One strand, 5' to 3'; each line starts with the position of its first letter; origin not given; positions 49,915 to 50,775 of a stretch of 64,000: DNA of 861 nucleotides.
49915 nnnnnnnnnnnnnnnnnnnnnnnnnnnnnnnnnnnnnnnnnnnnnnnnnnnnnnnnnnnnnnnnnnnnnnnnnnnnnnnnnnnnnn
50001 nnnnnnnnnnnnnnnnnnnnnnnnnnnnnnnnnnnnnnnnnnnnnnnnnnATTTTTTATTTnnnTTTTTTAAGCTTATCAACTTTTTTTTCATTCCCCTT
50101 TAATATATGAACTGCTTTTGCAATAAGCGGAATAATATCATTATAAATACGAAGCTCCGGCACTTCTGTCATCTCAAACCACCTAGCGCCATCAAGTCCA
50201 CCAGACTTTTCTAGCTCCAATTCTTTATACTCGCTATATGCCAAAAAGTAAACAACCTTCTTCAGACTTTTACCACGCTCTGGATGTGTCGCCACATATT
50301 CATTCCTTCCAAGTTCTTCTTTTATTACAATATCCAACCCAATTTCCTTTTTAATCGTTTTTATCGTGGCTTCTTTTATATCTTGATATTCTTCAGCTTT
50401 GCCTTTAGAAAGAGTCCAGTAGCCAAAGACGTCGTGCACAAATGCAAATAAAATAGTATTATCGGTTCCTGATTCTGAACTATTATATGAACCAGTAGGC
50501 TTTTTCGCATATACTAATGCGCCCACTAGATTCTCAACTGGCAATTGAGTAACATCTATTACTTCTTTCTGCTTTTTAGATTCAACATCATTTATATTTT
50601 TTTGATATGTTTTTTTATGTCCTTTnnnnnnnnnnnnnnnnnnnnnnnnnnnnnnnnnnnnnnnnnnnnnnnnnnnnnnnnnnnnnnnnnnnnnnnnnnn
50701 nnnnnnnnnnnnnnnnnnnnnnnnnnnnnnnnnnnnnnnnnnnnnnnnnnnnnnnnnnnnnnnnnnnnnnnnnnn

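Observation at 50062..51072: NusB fused to a NUDIX hydrolase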

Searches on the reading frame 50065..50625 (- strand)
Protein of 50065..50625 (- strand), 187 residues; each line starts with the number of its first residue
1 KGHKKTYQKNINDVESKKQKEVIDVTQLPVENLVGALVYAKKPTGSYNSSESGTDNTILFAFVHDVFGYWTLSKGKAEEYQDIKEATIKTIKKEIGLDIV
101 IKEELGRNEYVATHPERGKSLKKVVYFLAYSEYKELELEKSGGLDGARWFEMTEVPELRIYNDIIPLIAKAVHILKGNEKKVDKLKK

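Call 6: search_solved_structures(query=window:50065-50625:-, max_evalue=10, show_alignments=4)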
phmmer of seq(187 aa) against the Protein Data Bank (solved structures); distinct sequences matched with E-value up to 10: 22.
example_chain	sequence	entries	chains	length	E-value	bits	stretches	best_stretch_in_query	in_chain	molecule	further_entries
1vc8_A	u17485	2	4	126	0.0014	21.8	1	62-171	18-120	Ndx1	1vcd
1vc9_A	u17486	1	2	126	0.0037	20.4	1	62-171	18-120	Ndx1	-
1xsa_A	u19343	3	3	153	0.012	18.8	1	61-164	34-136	Bis(5'-nucleosyl)-tetraphosphatase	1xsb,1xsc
4ick_A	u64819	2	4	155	0.012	18.8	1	61-164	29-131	Bis(5'-nucleosyl)-tetraphosphatase [asymmetrical]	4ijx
3id9_A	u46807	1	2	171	0.015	18.5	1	69-132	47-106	MutT/NUDIX family protein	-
3u53_A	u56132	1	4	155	0.016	18.3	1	61-164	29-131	Bis(5'-nucleosyl)-tetraphosphatase [asymmetrical]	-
3fcm_A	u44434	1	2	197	0.017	18.3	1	61-180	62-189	Hydrolase, NUDIX family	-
4k6e_A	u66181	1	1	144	0.062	16.5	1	69-159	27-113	mRNA-decapping enzyme subunit 2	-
4kg4_A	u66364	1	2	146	0.063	16.4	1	69-159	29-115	mRNA-decapping enzyme subunit 2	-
2jvb_A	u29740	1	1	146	0.064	16.4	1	69-159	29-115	mRNA-decapping enzyme subunit 2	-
3o8s_A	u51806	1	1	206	0.083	16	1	62-115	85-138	ADP-ribose pyrophosphatase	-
3smd_A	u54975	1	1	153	0.09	15.9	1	65-159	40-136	MutT/NUDIX family protein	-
3i7u_A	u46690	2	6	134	0.11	15.7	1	67-173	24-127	AP4A hydrolase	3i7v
4ilq_A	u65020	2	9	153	0.13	15.4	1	58-138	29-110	CT771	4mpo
4kg3_A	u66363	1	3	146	0.17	15.1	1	69-159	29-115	mRNA-decapping enzyme subunit 2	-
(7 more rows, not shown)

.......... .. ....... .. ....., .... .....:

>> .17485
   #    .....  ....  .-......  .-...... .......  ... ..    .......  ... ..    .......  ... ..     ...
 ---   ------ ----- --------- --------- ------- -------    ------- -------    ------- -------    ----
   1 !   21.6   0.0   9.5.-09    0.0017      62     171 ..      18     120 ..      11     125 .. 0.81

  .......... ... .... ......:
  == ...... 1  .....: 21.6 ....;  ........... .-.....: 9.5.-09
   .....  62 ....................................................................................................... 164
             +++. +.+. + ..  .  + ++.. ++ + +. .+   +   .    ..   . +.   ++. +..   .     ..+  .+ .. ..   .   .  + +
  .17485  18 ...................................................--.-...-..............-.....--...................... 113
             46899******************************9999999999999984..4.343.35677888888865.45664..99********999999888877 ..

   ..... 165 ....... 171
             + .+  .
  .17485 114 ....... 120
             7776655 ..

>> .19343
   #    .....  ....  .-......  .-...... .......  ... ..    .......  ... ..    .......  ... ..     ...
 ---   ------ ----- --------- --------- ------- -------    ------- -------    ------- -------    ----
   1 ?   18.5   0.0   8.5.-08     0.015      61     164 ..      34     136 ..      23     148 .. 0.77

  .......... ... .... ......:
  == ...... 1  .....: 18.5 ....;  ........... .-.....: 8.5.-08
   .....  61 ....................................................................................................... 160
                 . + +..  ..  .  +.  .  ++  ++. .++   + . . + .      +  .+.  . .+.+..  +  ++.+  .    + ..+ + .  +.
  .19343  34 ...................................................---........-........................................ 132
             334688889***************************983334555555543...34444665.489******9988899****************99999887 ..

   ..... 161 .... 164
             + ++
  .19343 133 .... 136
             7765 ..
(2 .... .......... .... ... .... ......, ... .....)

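Call 15: search_protein_representatives(protein=window:50065-50565:-)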
Query: 167 residues. Proteins with E-value up to 0.001 (for the whole library): 277; up to 1e-10: 103; up to 1e-30: 12. The best 150 are listed.
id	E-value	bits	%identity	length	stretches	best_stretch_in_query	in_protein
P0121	9.2e-52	191.6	69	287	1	1-156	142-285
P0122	3.2e-44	167.1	64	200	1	7-155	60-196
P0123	6.4e-39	149.9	56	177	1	1-155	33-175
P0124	7.0e-38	146.5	69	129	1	57-161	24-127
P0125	6.7e-36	140.1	54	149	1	36-157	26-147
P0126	1.4e-33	132.5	49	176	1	6-160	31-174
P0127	1.7e-33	132.2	63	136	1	43-142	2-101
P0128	1.7e-31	125.8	47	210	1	7-155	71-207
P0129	3.7e-31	124.7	46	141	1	35-157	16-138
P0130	4.9e-31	124.3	49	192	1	11-156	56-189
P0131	5.2e-31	124.2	50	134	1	35-155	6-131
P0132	8.1e-31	123.5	49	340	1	37-159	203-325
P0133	3.6e-30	121.4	45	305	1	35-155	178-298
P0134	4.0e-30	121.3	51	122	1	43-156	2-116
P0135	4.3e-30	121.2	49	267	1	39-159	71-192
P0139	9.8e-28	113.5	46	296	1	34-156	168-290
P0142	8.6e-26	107.2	44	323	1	33-158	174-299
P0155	1.1e-22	97.1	37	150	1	36-159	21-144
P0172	6.9e-20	88.0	39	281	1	33-151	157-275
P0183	1.9e-17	80.1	39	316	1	32-153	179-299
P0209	4.0e-13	66.0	36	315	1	35-152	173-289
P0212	8.5e-13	65.0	32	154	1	38-157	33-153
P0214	3.2e-12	63.1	35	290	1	36-153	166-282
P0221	4.8e-11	59.3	33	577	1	34-152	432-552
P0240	1.3e-08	51.4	31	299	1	35-152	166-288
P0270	1.3e-06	44.8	27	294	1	36-148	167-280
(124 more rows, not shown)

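Call 32: search_protein_families(library=ncbifam, proteins=[P0133, P0132, P0214, P0270, P0155, P0212], max_evalue=0.01)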
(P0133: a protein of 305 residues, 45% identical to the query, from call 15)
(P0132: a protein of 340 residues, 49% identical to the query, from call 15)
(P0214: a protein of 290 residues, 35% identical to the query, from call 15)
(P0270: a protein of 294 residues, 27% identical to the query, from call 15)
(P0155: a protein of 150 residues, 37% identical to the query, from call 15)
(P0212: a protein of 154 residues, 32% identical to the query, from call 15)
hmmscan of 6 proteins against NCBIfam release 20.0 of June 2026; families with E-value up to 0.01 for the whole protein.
P0133 (305 aa): 20 families
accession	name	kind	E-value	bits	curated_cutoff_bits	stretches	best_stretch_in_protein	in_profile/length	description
TIGR01951.1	nusB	equivalog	6.4e-35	120.3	88.35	1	4-137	2-130/131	transcription antitermination factor NusB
NF001223.0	PRK00202.1-1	equivalog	2.7e-22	79.4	131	1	2-137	7-143/146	transcription antitermination factor NusB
NF011494.0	PRK14902.1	equivalog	2e-12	46.7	319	1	42-153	37-140/444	16S rRNA (cytosine(967)-C(5))-methyltransferase RsmB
NF001230.0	PRK00202.2-5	equivalog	3.2e-10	40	132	1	52-137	67-150/165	transcription antitermination factor NusB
TIGR00563.1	rsmB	equivalog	1.3e-09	37.7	269.05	1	44-169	34-154/437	16S rRNA (cytosine(967)-C(5))-methyltransferase RsmB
NF011493.0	PRK14901.1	equivalog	1.5e-08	33.9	540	1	44-143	38-134/447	16S rRNA (cytosine(967)-C(5))-methyltransferase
NF052459.1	OxoGTPPhMutT1Mycb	equivalog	7.8e-08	31.8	475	1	169-285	4-116/292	8-oxo-(d)GTP phosphatase MutT1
NF001299.0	PRK00241.1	equivalog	2.6e-07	30.4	158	1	171-294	137-254/263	NAD(+) diphosphatase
NF006961.0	PRK09438.1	equivalog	4.3e-06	26.3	103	1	172-225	14-66/151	dihydroneopterin triphosphate diphosphatase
NF001936.0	PRK00714.1-3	equivalog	7.2e-06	26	118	1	178-228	22-73/155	RNA pyrophosphohydrolase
NF012016.0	PRK15472.1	equivalog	2.4e-05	24.1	95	1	191-226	31-66/141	nucleoside triphosphatase NudI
NF041652.1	Nud_hyd_Dein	equivalog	2.6e-05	24.5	200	1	189-281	41-130/152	Nudix hydrolase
NF007834.0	PRK10546.1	equivalog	4.9e-05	23.2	156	1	187-232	26-71/135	pyrimidine (deoxy)nucleoside triphosphate diphosphatase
NF006530.0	PRK08999.1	equivalog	5.6e-05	22.3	245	1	188-231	30-73/315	Nudix family hydrolase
NF011495.0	PRK14903.1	equivalog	6.2e-05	22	503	1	45-134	38-119/431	16S rRNA (cytosine(967)-C(5))-methyltransferase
NF001938.0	PRK00714.1-5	equivalog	0.0001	21.7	116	1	191-221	45-75/172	RNA pyrophosphohydrolase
TIGR02705.1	nudix_YtkD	equivalog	0.006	16.1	154.4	1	198-250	52-100/156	RNA deprotection pyrophosphohydrolase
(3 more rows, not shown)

P0132 (340 aa): 27 families (the best 25 are shown)
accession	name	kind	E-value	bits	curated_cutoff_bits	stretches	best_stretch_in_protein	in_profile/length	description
TIGR01951.1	nusB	equivalog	3.1e-36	124.5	88.35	1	5-145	2-130/131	transcription antitermination factor NusB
NF001223.0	PRK00202.1-1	equivalog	3.2e-26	92.1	131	1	2-145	6-143/146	transcription antitermination factor NusB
NF011494.0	PRK14902.1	equivalog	1.3e-15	57.1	319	1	48-145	35-128/444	16S rRNA (cytosine(967)-C(5))-methyltransferase RsmB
NF011493.0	PRK14901.1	equivalog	1e-10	41.1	540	1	50-146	36-129/447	16S rRNA (cytosine(967)-C(5))-methyltransferase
TIGR00563.1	rsmB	equivalog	9.2e-10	38.2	269.05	1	45-152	27-129/437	16S rRNA (cytosine(967)-C(5))-methyltransferase RsmB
NF001230.0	PRK00202.2-5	equivalog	3.3e-09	36.7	132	1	34-144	43-149/165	transcription antitermination factor NusB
NF001936.0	PRK00714.1-3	equivalog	6.4e-09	35.9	118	1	192-243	10-64/155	RNA pyrophosphohydrolase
NF012016.0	PRK15472.1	equivalog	7.4e-09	35.4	95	1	212-265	28-86/141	nucleoside triphosphatase NudI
NF001299.0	PRK00241.1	equivalog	1.6e-08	34.4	158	1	194-305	137-242/263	NAD(+) diphosphatase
NF041652.1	Nud_hyd_Dein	equivalog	4.7e-08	33.4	200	1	210-304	39-130/152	Nudix hydrolase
NF052459.1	OxoGTPPhMutT1Mycb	equivalog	6.8e-08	32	475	1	193-323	5-131/292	8-oxo-(d)GTP phosphatase MutT1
NF011495.0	PRK14903.1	equivalog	1.5e-07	30.7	503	1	47-125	32-105/431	16S rRNA (cytosine(967)-C(5))-methyltransferase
NF007834.0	PRK10546.1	equivalog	2.2e-07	30.8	156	1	202-315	15-123/135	pyrimidine (deoxy)nucleoside triphosphate diphosphatase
NF006530.0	PRK08999.1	equivalog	3.3e-06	26.4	245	1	189-246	5-65/315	Nudix family hydrolase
NF001937.0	PRK00714.1-4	equivalog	5e-06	26.2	139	1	192-251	11-68/161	RNA pyrophosphohydrolase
NF001934.0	PRK00714.1-1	equivalog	8.5e-06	25.3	241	1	190-244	9-61/176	RNA pyrophosphohydrolase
NF001938.0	PRK00714.1-5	equivalog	5.6e-05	22.6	116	1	211-243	42-74/172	RNA pyrophosphohydrolase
NF001935.0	PRK00714.1-2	equivalog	0.00078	19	259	1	215-244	32-61/183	RNA pyrophosphohydrolase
TIGR02705.1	nudix_YtkD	equivalog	0.00082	18.9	154.4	1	207-271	39-99/156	RNA deprotection pyrophosphohydrolase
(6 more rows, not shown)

P0214 (290 aa): 24 families
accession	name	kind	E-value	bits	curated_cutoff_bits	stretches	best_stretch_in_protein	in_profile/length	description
TIGR01951.1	nusB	equivalog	1.9e-36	125.3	88.35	1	4-137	2-130/131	transcription antitermination factor NusB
NF001223.0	PRK00202.1-1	equivalog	5.8e-27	94.5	131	1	2-136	7-142/146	transcription antitermination factor NusB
NF011494.0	PRK14902.1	equivalog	1.7e-15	56.8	319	1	7-147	5-134/444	16S rRNA (cytosine(967)-C(5))-methyltransferase RsmB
NF011493.0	PRK14901.1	equivalog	1.8e-12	46.8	540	1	34-149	28-140/447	16S rRNA (cytosine(967)-C(5))-methyltransferase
NF001230.0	PRK00202.2-5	equivalog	1.2e-11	44.7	132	1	8-137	26-150/165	transcription antitermination factor NusB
TIGR00563.1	rsmB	equivalog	1.4e-11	44.1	269.05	1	38-138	28-124/437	16S rRNA (cytosine(967)-C(5))-methyltransferase RsmB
NF052459.1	OxoGTPPhMutT1Mycb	equivalog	1.5e-09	37.4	475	1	156-278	4-123/292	8-oxo-(d)GTP phosphatase MutT1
NF001936.0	PRK00714.1-3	equivalog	3e-06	27.2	118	1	166-208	23-65/155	RNA pyrophosphohydrolase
TIGR00586.1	mutt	equivalog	6.2e-06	26.2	97.9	1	162-276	13-123/129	8-oxo-dGTP diphosphatase MutT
NF002995.0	PRK03759.1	equivalog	6.2e-06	26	127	1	184-266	70-152/185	isopentenyl-diphosphate Delta-isomerase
NF011495.0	PRK14903.1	equivalog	9.5e-06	24.7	503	1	43-134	34-119/431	16S rRNA (cytosine(967)-C(5))-methyltransferase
NF008044.0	PRK10776.1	equivalog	3e-05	23.9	148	1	178-279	31-125/130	8-oxo-dGTP diphosphatase MutT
NF008736.0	PRK11762.1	equivalog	5e-05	22.9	169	1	181-216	77-112/186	ADP compounds hydrolase NudE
NF041652.1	Nud_hyd_Dein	equivalog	5.8e-05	23.4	200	1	177-267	42-130/152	Nudix hydrolase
NF008149.0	PRK10901.1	equivalog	7e-05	22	375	1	43-145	42-140/434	16S rRNA (cytosine(967)-C(5))-methyltransferase RsmB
NF001937.0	PRK00714.1-4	equivalog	0.00018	21.2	139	1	158-208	12-61/161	RNA pyrophosphohydrolase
NF001935.0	PRK00714.1-2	equivalog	0.00047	19.7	259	1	178-209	31-62/183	RNA pyrophosphohydrolase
NF001938.0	PRK00714.1-5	equivalog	0.00089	18.6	116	1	175-210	42-77/172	RNA pyrophosphohydrolase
NF001934.0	PRK00714.1-1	equivalog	0.00093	18.7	241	1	177-208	30-61/176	RNA pyrophosphohydrolase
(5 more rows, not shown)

P0270 (294 aa): 23 families
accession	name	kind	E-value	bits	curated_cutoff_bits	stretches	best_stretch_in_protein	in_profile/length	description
TIGR01951.1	nusB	equivalog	4.6e-34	117.5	88.35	1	4-133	2-130/131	transcription antitermination factor NusB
NF001223.0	PRK00202.1-1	equivalog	2e-25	89.5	131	1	2-133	7-143/146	transcription antitermination factor NusB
NF011494.0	PRK14902.1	equivalog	1.4e-12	47.1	319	1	8-133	6-128/444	16S rRNA (cytosine(967)-C(5))-methyltransferase RsmB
NF001936.0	PRK00714.1-3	equivalog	2.2e-09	37.4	118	1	167-221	23-77/155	RNA pyrophosphohydrolase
NF052459.1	OxoGTPPhMutT1Mycb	equivalog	4.7e-09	35.8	475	1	156-282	3-124/292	8-oxo-(d)GTP phosphatase MutT1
NF001230.0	PRK00202.2-5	equivalog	2.5e-08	33.9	132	1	53-133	69-150/165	transcription antitermination factor NusB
TIGR00563.1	rsmB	equivalog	3.4e-08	33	269.05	1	42-133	33-123/437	16S rRNA (cytosine(967)-C(5))-methyltransferase RsmB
NF001938.0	PRK00714.1-5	equivalog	5.4e-07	29.1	116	1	175-219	41-85/172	RNA pyrophosphohydrolase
NF011493.0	PRK14901.1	equivalog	1.3e-06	27.5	540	1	43-150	38-145/447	16S rRNA (cytosine(967)-C(5))-methyltransferase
NF006530.0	PRK08999.1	equivalog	5.8e-06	25.6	245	1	180-210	34-64/315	Nudix family hydrolase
NF008736.0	PRK11762.1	equivalog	1.4e-05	24.7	169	1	182-209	77-104/186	ADP compounds hydrolase NudE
NF001934.0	PRK00714.1-1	equivalog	7.4e-05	22.2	241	1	177-213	29-67/176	RNA pyrophosphohydrolase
NF041652.1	Nud_hyd_Dein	equivalog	0.00014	22.1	200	1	150-209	9-73/152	Nudix hydrolase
NF001937.0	PRK00714.1-4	equivalog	0.0002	21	139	1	177-212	29-64/161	RNA pyrophosphohydrolase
TIGR00586.1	mutt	equivalog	0.00027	21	97.9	1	179-210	32-63/129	8-oxo-dGTP diphosphatase MutT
NF001935.0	PRK00714.1-2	equivalog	0.00036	20.1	259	1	179-214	31-68/183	RNA pyrophosphohydrolase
TIGR02705.1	nudix_YtkD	equivalog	0.00042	19.9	154.4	1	181-223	47-88/156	RNA deprotection pyrophosphohydrolase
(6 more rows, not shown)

P0155 (150 aa): 18 families
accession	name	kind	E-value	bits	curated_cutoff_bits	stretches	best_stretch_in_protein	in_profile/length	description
NF052459.1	OxoGTPPhMutT1Mycb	equivalog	7.2e-09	35.1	475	1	11-135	4-124/292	8-oxo-(d)GTP phosphatase MutT1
TIGR00586.1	mutt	equivalog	6.2e-08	32.7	97.9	1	29-116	28-107/129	8-oxo-dGTP diphosphatase MutT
NF008044.0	PRK10776.1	equivalog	6.3e-08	32.6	148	1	34-83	32-79/130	8-oxo-dGTP diphosphatase MutT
NF041652.1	Nud_hyd_Dein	equivalog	6.7e-06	26.4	200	1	29-130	42-137/152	Nudix hydrolase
NF007834.0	PRK10546.1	equivalog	9.1e-06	25.5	156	1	33-79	30-76/135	pyrimidine (deoxy)nucleoside triphosphate diphosphatase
NF006530.0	PRK08999.1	equivalog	1.3e-05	24.4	245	1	34-79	34-79/315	Nudix family hydrolase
NF001936.0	PRK00714.1-3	equivalog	1.7e-05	24.7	118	1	19-63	21-65/155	RNA pyrophosphohydrolase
NF001299.0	PRK00241.1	equivalog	3.1e-05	23.6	158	1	34-123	160-241/263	NAD(+) diphosphatase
NF006961.0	PRK09438.1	equivalog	6.1e-05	22.5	103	1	14-76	14-76/151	dihydroneopterin triphosphate diphosphatase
TIGR02705.1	nudix_YtkD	equivalog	8.2e-05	22.2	154.4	1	40-99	52-113/156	RNA deprotection pyrophosphohydrolase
NF001938.0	PRK00714.1-5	equivalog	0.00025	20.4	116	1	30-72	42-82/172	RNA pyrophosphohydrolase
NF008736.0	PRK11762.1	equivalog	0.00032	20.3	169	1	36-64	77-105/186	ADP compounds hydrolase NudE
NF001934.0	PRK00714.1-1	equivalog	0.00034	20.1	241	1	10-64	10-62/176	RNA pyrophosphohydrolase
NF001935.0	PRK00714.1-2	equivalog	0.00077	19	259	1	33-69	31-67/183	RNA pyrophosphohydrolase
NF001937.0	PRK00714.1-4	equivalog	0.0011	18.6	139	1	13-66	12-64/161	RNA pyrophosphohydrolase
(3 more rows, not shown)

P0212 (154 aa): 21 families
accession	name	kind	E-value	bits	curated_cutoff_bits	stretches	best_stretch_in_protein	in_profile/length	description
TIGR00586.1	mutt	equivalog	2e-10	40.8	97.9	1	42-87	31-76/129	8-oxo-dGTP diphosphatase MutT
NF041652.1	Nud_hyd_Dein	equivalog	1.6e-09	38.1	200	1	39-84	39-84/152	Nudix hydrolase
NF008044.0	PRK10776.1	equivalog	4.1e-09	36.4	148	1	42-87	30-75/130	8-oxo-dGTP diphosphatase MutT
NF052459.1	OxoGTPPhMutT1Mycb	equivalog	8.4e-09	34.9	475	1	21-145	4-123/292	8-oxo-(d)GTP phosphatase MutT1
NF006530.0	PRK08999.1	equivalog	2.3e-08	33.5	245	1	39-89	29-79/315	Nudix family hydrolase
NF008736.0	PRK11762.1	equivalog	1.2e-06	28.1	169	1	46-143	77-168/186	ADP compounds hydrolase NudE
NF001299.0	PRK00241.1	equivalog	1.3e-06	28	158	1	39-75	155-191/263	NAD(+) diphosphatase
NF006961.0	PRK09438.1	equivalog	2.8e-06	26.9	103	1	37-79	26-70/151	dihydroneopterin triphosphate diphosphatase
NF001938.0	PRK00714.1-5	equivalog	3.5e-06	26.5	116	1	27-74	30-76/172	RNA pyrophosphohydrolase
NF001936.0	PRK00714.1-3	equivalog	4.5e-06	26.6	118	1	35-75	27-68/155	RNA pyrophosphohydrolase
NF007834.0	PRK10546.1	equivalog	5.4e-06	26.3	156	1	39-79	26-66/135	pyrimidine (deoxy)nucleoside triphosphate diphosphatase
TIGR02705.1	nudix_YtkD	equivalog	1.5e-05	24.6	154.4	1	40-99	42-98/156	RNA deprotection pyrophosphohydrolase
NF012016.0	PRK15472.1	equivalog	2.7e-05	23.9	95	1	42-88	30-75/141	nucleoside triphosphatase NudI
NF001935.0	PRK00714.1-2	equivalog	2.7e-05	23.7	259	1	41-75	29-63/183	RNA pyrophosphohydrolase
NF003790.0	PRK05379.2-2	equivalog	4.5e-05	22.7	403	1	42-133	241-334/354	bifunctional nicotinamide mononucleotide adenylyltransferase/ADP-ribose pyrophosphatase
NF001937.0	PRK00714.1-4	equivalog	8.6e-05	22.2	139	1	39-80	27-68/161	RNA pyrophosphohydrolase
NF001934.0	PRK00714.1-1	equivalog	9.9e-05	21.8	241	1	24-76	13-64/176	RNA pyrophosphohydrolase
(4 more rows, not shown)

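Call 33: list_cluster_members(proteins=[P0133, P0139, P0172, P0240, P0209, P0183, P0142, P0221, P0155, P0125])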
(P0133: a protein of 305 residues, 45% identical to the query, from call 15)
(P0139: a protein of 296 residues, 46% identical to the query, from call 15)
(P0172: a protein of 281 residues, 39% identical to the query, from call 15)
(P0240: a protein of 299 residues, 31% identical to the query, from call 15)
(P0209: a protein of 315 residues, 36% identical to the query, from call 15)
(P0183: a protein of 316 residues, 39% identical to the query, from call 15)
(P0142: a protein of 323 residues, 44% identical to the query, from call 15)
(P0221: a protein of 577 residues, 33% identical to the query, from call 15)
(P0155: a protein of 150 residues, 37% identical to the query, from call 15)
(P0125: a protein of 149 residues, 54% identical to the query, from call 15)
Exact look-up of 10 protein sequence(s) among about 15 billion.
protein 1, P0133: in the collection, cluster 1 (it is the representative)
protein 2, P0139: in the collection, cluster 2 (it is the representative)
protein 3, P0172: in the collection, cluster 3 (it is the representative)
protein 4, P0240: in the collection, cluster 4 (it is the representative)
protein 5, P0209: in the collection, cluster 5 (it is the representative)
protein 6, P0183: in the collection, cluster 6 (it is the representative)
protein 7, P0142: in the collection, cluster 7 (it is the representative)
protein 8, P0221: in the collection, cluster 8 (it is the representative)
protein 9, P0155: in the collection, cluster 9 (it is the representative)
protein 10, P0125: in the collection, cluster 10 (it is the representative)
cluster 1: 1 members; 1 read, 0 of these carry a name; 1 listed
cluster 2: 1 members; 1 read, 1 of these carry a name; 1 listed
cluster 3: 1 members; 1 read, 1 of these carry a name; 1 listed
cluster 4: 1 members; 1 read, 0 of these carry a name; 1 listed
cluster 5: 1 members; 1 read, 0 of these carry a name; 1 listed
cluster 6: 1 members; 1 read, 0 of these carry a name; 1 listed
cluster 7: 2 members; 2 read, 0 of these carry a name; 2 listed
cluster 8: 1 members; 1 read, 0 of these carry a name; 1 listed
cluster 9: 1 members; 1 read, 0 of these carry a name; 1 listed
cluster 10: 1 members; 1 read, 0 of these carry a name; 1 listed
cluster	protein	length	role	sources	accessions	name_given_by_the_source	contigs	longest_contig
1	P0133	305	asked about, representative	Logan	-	-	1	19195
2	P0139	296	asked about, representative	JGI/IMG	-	N utilization substance protein B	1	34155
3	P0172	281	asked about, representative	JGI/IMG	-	8-oxo-dGTP diphosphatase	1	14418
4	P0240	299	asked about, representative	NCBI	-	-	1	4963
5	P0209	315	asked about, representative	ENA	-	-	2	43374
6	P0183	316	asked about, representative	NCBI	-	-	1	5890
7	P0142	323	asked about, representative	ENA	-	-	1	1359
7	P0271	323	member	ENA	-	-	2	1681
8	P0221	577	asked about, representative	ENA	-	-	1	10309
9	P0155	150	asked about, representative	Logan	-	-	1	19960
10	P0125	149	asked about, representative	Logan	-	-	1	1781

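Call 57: find_homologous_proteins(query=A3, max_evalue=0.001)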
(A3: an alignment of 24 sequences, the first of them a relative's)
Query A3 (24 sequences) (299 aa, profile of the alignment): 3795 proteins with E <= 0.001 among 8000 candidates; the best 120 are listed.
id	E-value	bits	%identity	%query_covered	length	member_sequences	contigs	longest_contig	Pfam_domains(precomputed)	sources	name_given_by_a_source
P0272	7.7e-112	391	33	98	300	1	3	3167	PF00293.35,PF01029.24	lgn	-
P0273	1.6e-111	390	33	98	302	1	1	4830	PF00293.35,PF01029.24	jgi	jgi:transcription antitermination protein NusB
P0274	7.6e-111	388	32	98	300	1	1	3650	PF00293.35,PF01029.24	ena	-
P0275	8.0e-111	388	32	98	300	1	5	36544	PF00293.35,PF01029.24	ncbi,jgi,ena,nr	ncbi:MAG TPA: transcription antitermination factor NusB [Candidatus Paceibacterota bacterium]|nr:tra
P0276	9.2e-111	388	36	98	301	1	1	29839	PF00293.35,PF01029.24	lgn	-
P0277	1.9e-110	387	32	99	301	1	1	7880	PF00293.35,PF01029.24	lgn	-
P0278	2.0e-110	387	33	98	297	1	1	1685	PF00293.35,PF01029.24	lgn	-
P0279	2.4e-110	386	33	98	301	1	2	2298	PF00293.35,PF01029.24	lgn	-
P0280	3.3e-110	386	35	99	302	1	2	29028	PF00293.35,PF01029.24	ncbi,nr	ncbi:transcription antitermination factor NusB [Patescibacteria group bacterium]|nr:transcription an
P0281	3.7e-110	386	32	98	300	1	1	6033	PF00293.35,PF01029.24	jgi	jgi:N utilization substance protein B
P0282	4.3e-110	385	33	98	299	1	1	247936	PF00293.35,PF01029.24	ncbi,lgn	-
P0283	4.9e-110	385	34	98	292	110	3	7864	PF00293.35,PF01029.24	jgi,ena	-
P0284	5.2e-110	385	34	96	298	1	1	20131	PF00293.35,PF01029.24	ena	-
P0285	5.8e-110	385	34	98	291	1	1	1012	PF00293.35,PF01029.24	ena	-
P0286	6.7e-110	385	29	98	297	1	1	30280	PF00293.35,PF01029.24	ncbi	-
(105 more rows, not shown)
